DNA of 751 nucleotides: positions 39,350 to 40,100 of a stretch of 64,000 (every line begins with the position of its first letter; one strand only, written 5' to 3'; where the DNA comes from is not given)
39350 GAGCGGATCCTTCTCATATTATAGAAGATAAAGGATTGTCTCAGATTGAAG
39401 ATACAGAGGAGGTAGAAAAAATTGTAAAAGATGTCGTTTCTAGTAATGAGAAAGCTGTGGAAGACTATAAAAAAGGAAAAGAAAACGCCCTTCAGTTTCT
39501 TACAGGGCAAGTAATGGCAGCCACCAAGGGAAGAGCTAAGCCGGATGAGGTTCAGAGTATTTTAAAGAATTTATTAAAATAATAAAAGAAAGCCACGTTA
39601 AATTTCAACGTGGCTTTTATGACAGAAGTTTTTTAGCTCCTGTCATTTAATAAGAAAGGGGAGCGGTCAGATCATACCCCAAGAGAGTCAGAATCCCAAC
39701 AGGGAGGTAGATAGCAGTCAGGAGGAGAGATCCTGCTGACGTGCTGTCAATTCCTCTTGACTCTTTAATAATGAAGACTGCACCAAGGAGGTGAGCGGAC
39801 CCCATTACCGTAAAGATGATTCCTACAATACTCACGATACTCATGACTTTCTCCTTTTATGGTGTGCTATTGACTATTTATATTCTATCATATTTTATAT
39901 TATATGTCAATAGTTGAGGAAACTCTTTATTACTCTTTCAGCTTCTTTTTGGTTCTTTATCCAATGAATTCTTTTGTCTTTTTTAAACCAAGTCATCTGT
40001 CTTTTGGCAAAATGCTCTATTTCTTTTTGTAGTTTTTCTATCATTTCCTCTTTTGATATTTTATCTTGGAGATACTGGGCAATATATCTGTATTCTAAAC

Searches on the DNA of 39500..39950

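Call 58: search_rna_families(source=window, start=39500, end=39950, threshold=evalue, max_evalue=10)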
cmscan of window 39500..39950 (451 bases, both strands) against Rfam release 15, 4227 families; matches with E-value up to 10: 15.
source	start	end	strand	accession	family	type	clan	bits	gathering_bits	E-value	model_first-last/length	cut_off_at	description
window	39572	39654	-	RF02621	BSnc120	Gene; sRNA;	-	25.6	114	0.0011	1-88/88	no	Brucella sRNA 120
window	39577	39656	-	RF02425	SpF01_sRNA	Gene; sRNA;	-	24.2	55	0.42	1-80/80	no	Streptococcus sRNA SpF01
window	39552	39620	+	RF02552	RcsR1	Gene; sRNA;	-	22.2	60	0.027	1-96/96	no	RcsR1 sRNA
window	39705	39778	+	RF04348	Plastid-psbM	Cis-reg;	-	19.8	52.7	3.4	1-79/79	no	Plastid-psbM 3UTR RNA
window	39888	39914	-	RF01105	SBWMV2_UPD-PKl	Cis-reg;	-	18.8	39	4.3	1-27/27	no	Pseudoknot of upstream pseudoknot domain (UPD) of the 3'UTR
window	39581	39659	-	RF02371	PyrG_leader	Cis-reg; leader;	-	18.7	65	6.3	1-78/78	no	PyrG leader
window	39559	39674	+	RF01579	RUF2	Gene; sRNA;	-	18.6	90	3.5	1-154/154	no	Plasmodium RNA of unknown function RUF2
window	39563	39649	-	RF01770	rimP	Cis-reg; leader;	-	17.8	47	2.3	1-102/102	no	Gammaprotebacteria rimP leader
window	39550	39618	+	RF02495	ohsC_RNA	Gene; antitoxin;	-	17.4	50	4.9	1-77/77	no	Oppression of Hydrophobic ORF by sRNA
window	39842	39892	-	RF01054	preQ1-II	Cis-reg; riboswitch;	-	16.8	47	4.7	1-99/99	no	PreQ1-II (pre queuosine) riboswitch aptamer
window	39749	39938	-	RF02546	LSU_trypano_mito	Gene; rRNA;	CL00112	15.1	60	0.5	149-561/561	no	Trypanosomatid mitochondrial large subunit ribosomal RNA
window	39634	39804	+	RF01957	NEAT1_3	Gene; lncRNA;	-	13.5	55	7.9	1-159/159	no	Nuclear enriched abundant transcript 1 conserved region 3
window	39681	39746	-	RF02651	SorY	Gene; sRNA;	-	12.5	111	6.2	1-83/83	no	Singlet oxygen resistance RNA Y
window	39806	39832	+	RF01734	Fluoride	Cis-reg; riboswitch;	-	11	34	2.8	1-64/64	no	Fluoride riboswitch aptamer (crcB RNA motif)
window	39573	39617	+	RF02050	STnc470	Gene; sRNA;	-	9.7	80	4.6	97-141/226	no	Salmonella enterica sRNA STnc470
